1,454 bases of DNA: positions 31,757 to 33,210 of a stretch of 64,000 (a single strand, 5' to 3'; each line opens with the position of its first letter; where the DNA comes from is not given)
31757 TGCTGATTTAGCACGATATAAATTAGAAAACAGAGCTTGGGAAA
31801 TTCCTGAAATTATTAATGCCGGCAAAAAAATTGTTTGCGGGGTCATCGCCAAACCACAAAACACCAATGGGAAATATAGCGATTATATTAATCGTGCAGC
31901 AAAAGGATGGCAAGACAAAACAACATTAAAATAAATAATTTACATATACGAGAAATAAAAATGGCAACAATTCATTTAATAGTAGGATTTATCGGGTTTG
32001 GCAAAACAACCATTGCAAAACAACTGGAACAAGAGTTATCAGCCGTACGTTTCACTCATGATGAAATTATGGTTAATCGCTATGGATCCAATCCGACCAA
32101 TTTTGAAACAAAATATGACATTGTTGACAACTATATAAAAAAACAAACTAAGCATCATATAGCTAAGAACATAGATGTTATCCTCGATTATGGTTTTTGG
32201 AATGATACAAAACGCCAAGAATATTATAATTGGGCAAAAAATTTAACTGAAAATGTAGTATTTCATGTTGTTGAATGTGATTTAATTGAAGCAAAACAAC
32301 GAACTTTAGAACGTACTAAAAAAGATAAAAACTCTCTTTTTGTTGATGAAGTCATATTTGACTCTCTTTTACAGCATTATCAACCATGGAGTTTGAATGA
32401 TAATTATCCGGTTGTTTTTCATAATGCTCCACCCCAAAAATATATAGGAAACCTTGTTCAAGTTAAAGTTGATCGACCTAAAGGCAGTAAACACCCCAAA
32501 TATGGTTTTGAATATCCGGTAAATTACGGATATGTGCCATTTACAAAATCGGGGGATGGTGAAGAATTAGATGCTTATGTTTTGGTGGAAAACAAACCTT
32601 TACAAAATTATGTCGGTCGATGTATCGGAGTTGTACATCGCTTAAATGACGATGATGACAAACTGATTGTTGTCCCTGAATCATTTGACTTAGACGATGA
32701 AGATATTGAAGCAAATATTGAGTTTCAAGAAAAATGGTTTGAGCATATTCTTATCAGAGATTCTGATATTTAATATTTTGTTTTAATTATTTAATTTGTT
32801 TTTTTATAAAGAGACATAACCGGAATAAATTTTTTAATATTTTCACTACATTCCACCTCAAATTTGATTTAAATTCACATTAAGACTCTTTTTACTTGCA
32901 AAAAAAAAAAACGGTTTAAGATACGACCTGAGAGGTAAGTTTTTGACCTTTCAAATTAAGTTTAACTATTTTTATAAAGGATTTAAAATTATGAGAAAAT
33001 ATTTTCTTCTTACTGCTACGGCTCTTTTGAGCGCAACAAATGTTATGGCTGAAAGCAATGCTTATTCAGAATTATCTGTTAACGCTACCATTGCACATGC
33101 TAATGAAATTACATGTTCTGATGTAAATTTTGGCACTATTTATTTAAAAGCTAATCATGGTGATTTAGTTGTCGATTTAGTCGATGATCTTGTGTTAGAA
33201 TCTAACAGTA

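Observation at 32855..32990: Non-coding promoter/5' UTR element duplicated almost perfectly (66/68 nt core) in front of two highly diverged paralogs, with a stem-loop kept by a compensatory change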

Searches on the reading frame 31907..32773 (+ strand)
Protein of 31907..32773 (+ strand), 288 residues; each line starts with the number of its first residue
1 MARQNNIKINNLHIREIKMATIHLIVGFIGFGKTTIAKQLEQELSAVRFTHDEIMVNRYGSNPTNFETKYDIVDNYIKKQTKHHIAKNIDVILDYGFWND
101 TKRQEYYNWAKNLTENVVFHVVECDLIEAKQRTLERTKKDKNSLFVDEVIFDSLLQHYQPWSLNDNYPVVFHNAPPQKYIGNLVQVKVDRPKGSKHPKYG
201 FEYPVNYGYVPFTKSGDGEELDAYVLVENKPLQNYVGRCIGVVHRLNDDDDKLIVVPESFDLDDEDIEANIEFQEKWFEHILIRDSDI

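Call 12: search_protein_families(library=pfam, proteins=[window:31907-32773:+], max_evalue=0.01)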
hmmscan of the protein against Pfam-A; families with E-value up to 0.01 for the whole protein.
window:31907-32773:+ (288 aa): 7 families
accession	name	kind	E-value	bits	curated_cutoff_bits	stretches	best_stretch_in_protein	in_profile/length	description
PF13671.12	AAA_33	-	1.4e-15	58.2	27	1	23-160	2-142/143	AAA domain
PF00719.24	Pyrophosphatase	-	5.2e-10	39.8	23.5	1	200-273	31-107/153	Inorganic pyrophosphatase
PF08433.16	KTI12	-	1.6e-07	31.5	22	1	24-159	5-138/271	Chromatin associated protein KTI12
PF13238.12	AAA_18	-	2.7e-05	25.1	29.4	1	24-142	2-117/128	AAA domain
PF01712.25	dNK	-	0.00026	21.3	27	0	25-63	3-38/203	Deoxynucleoside kinase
PF13401.12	AAA_22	-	0.00096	19.9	27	1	20-149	5-93/130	AAA domain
PF06414.18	Zeta_toxin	-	0.0046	16.9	22.3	0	21-141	17-149/199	Zeta toxin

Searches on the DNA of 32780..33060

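Call 73: search_rna_families(source=window, start=32780, end=33060, threshold=evalue, max_evalue=10)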
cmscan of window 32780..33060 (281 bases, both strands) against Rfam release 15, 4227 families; matches with E-value up to 10: 6.
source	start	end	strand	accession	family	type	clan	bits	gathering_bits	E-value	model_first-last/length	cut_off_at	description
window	32840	32955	-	RF01590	plasmodium_snoR14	Gene; snRNA; snoRNA; CD-box;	-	24.8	90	0.38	1-127/127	no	small nucleolar RNA snoR14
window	32918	33024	+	RF01774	rpsL_ricks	Cis-reg; leader;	-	18.7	60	9.5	1-131/131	no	Rickettsia rpsL leader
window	32933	32993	+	RF03084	DUF2815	Gene; sRNA;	-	16.4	41.2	1.6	1-62/62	no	DUF2815 RNA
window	32897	33017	-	RF00558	L20_leader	Cis-reg; leader;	-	15.3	58.7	1.5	1-127/127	no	Ribosomal protein L20 leader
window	32910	33028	+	RF04315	manA-II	Cis-reg;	-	14.3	100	4.7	1-147/147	no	manA_II ncRNA motif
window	32854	32937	+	RF00160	snoZ159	Gene; snRNA; snoRNA; CD-box;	CL00065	14.2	39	7.6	1-86/86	no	Small nucleolar RNA Z159/U59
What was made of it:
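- On Any Rfam RNA family: Relaxed scans of the element gave only chance-level hits (call 73).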
